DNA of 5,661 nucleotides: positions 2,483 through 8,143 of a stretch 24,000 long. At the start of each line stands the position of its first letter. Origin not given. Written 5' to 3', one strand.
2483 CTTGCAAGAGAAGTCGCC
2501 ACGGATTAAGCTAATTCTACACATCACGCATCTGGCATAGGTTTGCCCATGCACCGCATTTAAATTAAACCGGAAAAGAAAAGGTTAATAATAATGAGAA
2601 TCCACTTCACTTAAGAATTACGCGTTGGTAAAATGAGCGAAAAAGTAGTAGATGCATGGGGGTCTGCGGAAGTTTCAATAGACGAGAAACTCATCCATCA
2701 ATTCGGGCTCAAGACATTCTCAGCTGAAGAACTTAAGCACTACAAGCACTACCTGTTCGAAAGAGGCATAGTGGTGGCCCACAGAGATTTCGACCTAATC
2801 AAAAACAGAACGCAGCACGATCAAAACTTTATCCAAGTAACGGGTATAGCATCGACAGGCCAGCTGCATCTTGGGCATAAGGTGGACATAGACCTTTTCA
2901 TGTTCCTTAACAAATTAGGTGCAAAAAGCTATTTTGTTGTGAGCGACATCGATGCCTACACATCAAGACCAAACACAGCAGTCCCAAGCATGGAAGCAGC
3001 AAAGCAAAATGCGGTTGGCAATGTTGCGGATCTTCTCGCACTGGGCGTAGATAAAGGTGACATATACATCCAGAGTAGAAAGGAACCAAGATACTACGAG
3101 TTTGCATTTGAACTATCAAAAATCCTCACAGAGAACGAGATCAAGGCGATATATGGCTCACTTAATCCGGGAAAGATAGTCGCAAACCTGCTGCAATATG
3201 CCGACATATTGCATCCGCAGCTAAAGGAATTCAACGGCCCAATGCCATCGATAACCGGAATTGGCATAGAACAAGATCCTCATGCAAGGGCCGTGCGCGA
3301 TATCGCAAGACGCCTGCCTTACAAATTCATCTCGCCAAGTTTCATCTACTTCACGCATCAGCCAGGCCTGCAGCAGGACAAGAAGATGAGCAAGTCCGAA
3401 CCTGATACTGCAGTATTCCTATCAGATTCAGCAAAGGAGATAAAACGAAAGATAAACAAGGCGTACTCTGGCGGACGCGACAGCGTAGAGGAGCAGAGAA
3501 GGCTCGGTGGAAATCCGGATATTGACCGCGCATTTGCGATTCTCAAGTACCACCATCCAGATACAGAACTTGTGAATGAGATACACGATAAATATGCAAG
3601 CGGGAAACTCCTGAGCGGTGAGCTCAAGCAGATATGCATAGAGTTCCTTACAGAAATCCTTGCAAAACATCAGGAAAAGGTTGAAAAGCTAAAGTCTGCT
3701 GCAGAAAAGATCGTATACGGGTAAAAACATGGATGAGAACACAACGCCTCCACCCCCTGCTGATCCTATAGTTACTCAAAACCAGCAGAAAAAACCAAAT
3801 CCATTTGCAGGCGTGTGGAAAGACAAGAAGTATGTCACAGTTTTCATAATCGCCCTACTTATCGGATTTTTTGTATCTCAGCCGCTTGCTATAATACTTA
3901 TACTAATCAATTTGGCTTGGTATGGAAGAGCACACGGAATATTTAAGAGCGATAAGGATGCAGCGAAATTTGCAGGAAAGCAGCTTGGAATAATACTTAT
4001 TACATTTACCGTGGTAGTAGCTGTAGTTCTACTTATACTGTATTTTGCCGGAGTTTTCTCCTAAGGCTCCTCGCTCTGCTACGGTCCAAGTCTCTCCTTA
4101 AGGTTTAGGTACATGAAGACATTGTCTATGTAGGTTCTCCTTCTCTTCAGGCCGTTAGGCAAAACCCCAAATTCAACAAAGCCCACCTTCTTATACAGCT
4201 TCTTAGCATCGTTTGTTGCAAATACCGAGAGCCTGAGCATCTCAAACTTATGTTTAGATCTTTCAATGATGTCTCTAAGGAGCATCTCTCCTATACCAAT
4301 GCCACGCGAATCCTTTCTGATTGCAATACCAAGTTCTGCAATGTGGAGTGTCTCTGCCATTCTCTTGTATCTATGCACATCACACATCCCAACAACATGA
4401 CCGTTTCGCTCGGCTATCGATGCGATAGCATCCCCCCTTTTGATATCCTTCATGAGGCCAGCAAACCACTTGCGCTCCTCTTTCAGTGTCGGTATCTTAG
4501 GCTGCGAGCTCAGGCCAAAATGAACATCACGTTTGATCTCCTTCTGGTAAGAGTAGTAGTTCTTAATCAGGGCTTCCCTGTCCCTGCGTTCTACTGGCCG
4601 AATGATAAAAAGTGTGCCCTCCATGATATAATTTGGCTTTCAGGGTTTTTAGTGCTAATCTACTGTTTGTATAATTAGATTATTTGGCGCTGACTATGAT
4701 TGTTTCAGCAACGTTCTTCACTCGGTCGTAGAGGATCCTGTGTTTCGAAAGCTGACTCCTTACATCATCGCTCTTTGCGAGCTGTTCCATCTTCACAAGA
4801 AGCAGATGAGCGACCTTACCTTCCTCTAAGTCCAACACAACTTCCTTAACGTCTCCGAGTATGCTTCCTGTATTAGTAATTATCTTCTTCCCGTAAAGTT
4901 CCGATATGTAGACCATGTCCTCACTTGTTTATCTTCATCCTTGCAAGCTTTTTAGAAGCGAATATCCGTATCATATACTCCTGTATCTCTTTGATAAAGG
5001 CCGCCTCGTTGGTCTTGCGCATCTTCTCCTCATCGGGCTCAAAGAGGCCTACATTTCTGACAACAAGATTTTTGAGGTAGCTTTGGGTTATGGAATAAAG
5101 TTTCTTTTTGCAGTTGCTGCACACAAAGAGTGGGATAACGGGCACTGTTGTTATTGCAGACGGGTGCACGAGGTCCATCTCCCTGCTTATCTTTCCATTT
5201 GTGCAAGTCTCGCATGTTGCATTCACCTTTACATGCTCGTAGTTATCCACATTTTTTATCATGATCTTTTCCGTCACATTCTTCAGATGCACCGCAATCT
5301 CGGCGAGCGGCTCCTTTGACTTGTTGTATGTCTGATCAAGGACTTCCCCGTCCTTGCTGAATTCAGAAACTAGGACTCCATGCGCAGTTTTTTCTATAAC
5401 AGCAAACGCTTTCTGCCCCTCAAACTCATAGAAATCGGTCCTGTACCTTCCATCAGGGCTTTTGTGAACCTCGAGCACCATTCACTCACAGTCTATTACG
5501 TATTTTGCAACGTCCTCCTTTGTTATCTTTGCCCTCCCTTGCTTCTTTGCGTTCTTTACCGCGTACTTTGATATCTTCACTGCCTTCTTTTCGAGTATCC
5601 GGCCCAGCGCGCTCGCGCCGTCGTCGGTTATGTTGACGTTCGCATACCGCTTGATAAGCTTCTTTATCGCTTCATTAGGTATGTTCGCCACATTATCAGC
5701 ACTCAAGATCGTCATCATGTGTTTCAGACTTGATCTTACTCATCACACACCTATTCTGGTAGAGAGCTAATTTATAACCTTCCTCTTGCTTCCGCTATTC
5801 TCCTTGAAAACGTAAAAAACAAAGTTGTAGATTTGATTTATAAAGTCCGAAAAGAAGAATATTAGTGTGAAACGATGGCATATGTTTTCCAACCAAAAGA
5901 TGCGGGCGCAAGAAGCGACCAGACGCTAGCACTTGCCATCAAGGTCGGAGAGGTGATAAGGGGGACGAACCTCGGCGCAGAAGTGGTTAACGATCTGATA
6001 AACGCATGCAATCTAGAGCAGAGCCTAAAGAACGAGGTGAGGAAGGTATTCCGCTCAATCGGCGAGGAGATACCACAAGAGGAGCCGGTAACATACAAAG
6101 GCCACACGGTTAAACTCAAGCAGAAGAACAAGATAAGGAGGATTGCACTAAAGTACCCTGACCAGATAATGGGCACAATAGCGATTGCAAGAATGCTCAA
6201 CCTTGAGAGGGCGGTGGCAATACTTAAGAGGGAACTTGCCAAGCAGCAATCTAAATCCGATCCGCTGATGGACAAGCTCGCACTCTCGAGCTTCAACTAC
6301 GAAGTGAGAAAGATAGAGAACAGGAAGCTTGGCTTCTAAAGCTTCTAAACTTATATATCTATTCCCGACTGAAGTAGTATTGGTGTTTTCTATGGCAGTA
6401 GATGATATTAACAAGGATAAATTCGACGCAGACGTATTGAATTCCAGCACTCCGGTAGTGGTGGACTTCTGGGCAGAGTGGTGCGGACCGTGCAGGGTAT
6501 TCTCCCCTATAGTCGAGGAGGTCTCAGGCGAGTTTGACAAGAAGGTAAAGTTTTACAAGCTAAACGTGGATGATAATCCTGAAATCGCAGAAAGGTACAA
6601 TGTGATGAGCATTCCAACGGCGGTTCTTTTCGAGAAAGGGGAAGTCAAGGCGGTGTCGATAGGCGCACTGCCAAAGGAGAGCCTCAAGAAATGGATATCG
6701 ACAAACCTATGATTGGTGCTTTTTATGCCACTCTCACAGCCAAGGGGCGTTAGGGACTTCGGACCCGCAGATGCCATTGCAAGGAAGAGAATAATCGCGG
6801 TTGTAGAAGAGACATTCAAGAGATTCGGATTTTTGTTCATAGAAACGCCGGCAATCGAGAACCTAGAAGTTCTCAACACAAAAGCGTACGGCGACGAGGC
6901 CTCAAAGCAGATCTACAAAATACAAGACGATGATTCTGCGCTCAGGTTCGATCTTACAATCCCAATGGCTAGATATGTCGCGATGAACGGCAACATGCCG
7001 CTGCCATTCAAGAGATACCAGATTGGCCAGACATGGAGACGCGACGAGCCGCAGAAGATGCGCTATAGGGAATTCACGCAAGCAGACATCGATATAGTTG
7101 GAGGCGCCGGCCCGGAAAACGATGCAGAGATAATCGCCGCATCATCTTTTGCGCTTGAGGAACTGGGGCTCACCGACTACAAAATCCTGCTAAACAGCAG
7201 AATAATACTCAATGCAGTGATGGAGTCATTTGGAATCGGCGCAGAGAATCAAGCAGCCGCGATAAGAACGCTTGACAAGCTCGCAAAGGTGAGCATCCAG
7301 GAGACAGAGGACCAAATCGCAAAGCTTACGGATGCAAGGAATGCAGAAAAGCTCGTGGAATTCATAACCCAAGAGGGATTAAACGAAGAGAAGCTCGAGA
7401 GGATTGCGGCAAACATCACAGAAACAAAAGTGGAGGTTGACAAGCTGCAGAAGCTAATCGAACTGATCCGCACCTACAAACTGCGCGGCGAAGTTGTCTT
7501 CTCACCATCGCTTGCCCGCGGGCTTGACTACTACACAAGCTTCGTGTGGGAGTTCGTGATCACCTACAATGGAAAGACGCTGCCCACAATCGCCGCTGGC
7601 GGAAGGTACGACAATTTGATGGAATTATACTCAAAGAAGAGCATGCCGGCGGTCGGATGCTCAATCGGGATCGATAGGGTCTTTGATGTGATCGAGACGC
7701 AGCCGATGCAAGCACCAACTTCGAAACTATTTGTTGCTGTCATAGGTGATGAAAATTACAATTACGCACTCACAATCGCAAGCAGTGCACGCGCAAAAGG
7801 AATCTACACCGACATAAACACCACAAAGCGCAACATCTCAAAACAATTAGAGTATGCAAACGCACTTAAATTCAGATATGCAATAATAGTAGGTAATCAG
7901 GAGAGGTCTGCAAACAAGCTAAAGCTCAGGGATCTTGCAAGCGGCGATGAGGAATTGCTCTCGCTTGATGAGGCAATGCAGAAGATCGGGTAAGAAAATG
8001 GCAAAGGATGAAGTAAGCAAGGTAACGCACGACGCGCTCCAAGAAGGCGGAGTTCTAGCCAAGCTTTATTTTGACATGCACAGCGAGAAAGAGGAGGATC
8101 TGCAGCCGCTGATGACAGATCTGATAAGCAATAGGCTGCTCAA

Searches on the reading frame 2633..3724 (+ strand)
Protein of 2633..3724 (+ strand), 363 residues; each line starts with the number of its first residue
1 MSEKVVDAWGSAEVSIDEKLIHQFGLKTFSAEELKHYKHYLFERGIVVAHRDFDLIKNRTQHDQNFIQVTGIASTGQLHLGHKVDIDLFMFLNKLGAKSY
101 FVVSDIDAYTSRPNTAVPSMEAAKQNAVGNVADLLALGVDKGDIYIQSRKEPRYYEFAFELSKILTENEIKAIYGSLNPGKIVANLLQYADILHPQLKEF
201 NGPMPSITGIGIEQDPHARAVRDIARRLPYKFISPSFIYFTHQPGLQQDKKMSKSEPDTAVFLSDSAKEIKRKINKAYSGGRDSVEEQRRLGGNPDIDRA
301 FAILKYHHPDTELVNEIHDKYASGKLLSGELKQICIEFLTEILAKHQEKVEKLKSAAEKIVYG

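Call 6: search_protein_families(library=pfam, max_evalue=0.01, proteins=[window:2633-3724:+])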
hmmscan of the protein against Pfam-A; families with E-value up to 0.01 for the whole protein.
window:2633-3724:+ (363 aa): 1 family
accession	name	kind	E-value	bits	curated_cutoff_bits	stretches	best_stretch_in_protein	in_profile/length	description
PF00579.31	tRNA-synt_1b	-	2.2e-31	109.7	21.1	1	64-343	4-291/292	tRNA synthetases class I (W and Y)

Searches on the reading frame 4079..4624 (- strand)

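Call 6: search_protein_families(library=pfam, max_evalue=0.01, proteins=[window:4079-4624:-])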
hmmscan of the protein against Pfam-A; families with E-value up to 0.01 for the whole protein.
window:4079-4624:- (181 aa): 6 families
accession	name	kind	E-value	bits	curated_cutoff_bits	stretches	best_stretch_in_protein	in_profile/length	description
PF13508.13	Acetyltransf_7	-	5e-12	46.5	27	1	70-151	7-84/84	Acetyltransferase (GNAT) domain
PF00583.31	Acetyltransf_1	-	2.6e-11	44.3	20.7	1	62-149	29-116/116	Acetyltransferase (GNAT) family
PF13673.13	Acetyltransf_10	-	3.2e-11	43.7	23.6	1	57-152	22-110/128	Acetyltransferase (GNAT) domain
PF13302.13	Acetyltransf_3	-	1.4e-09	39.2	25.4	1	7-149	3-137/138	Acetyltransferase (GNAT) domain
PF13420.13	Acetyltransf_4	-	0.00024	21.6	24.3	1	8-169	1-154/155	Acetyltransferase (GNAT) domain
PF08445.16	FR47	-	0.009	16.4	22.1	0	95-150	21-78/86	FR47-like protein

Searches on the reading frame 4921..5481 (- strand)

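Call 6: search_protein_families(library=pfam, max_evalue=0.01, proteins=[window:4921-5481:-])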
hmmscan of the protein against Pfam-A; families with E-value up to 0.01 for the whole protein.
window:4921-5481:- (186 aa): 2 families
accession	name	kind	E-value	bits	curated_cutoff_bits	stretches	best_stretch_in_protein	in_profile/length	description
PF21121.2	Nup49_C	-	0.00084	20.3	28.5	1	37-78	2-42/87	Nucleoporin Nup49 C-terminal helical region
PF23250.1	zf_DPOE_2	-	0.0042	17.7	27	0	93-127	18-53/73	Zinc finger domain of DNA polymerase-epsilon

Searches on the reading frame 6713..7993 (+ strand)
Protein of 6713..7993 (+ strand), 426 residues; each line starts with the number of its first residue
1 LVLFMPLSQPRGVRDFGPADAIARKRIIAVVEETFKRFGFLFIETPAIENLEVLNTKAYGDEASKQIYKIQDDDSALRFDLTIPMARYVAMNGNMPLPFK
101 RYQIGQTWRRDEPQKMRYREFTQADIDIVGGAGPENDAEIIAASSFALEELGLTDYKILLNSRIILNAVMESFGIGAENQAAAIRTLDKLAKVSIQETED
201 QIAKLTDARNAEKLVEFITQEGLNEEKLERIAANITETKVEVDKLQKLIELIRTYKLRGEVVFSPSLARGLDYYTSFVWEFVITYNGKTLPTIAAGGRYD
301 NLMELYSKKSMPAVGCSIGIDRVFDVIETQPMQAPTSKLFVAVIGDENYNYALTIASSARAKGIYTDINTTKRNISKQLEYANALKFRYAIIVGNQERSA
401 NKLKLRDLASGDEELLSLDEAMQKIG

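Call 6: search_protein_families(library=pfam, max_evalue=0.01, proteins=[window:6713-7993:+])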
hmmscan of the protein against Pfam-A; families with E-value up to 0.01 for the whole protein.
window:6713-7993:+ (426 aa): 5 families
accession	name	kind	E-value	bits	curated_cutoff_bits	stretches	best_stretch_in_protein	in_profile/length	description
PF13393.11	tRNA-synt_His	-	7.8e-44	150.6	25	1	12-323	1-308/308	Histidyl-tRNA synthetase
PF03129.25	HGTP_anticodon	-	2.6e-14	53.6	21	1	339-425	2-91/94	Anticodon binding domain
PF00587.30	tRNA-synt_2b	-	1.6e-05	25.5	29.3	1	95-230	34-110/179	tRNA synthetase class II core domain (G, H, P, S and T)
PF00152.25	tRNA-synt_2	-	2e-05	24.2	25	1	22-128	23-121/308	tRNA synthetases class II (D, K and N)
PF01409.25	tRNA-synt_2d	-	0.0029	17.6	19.8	1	25-129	20-133/246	tRNA synthetases class II core domain (F)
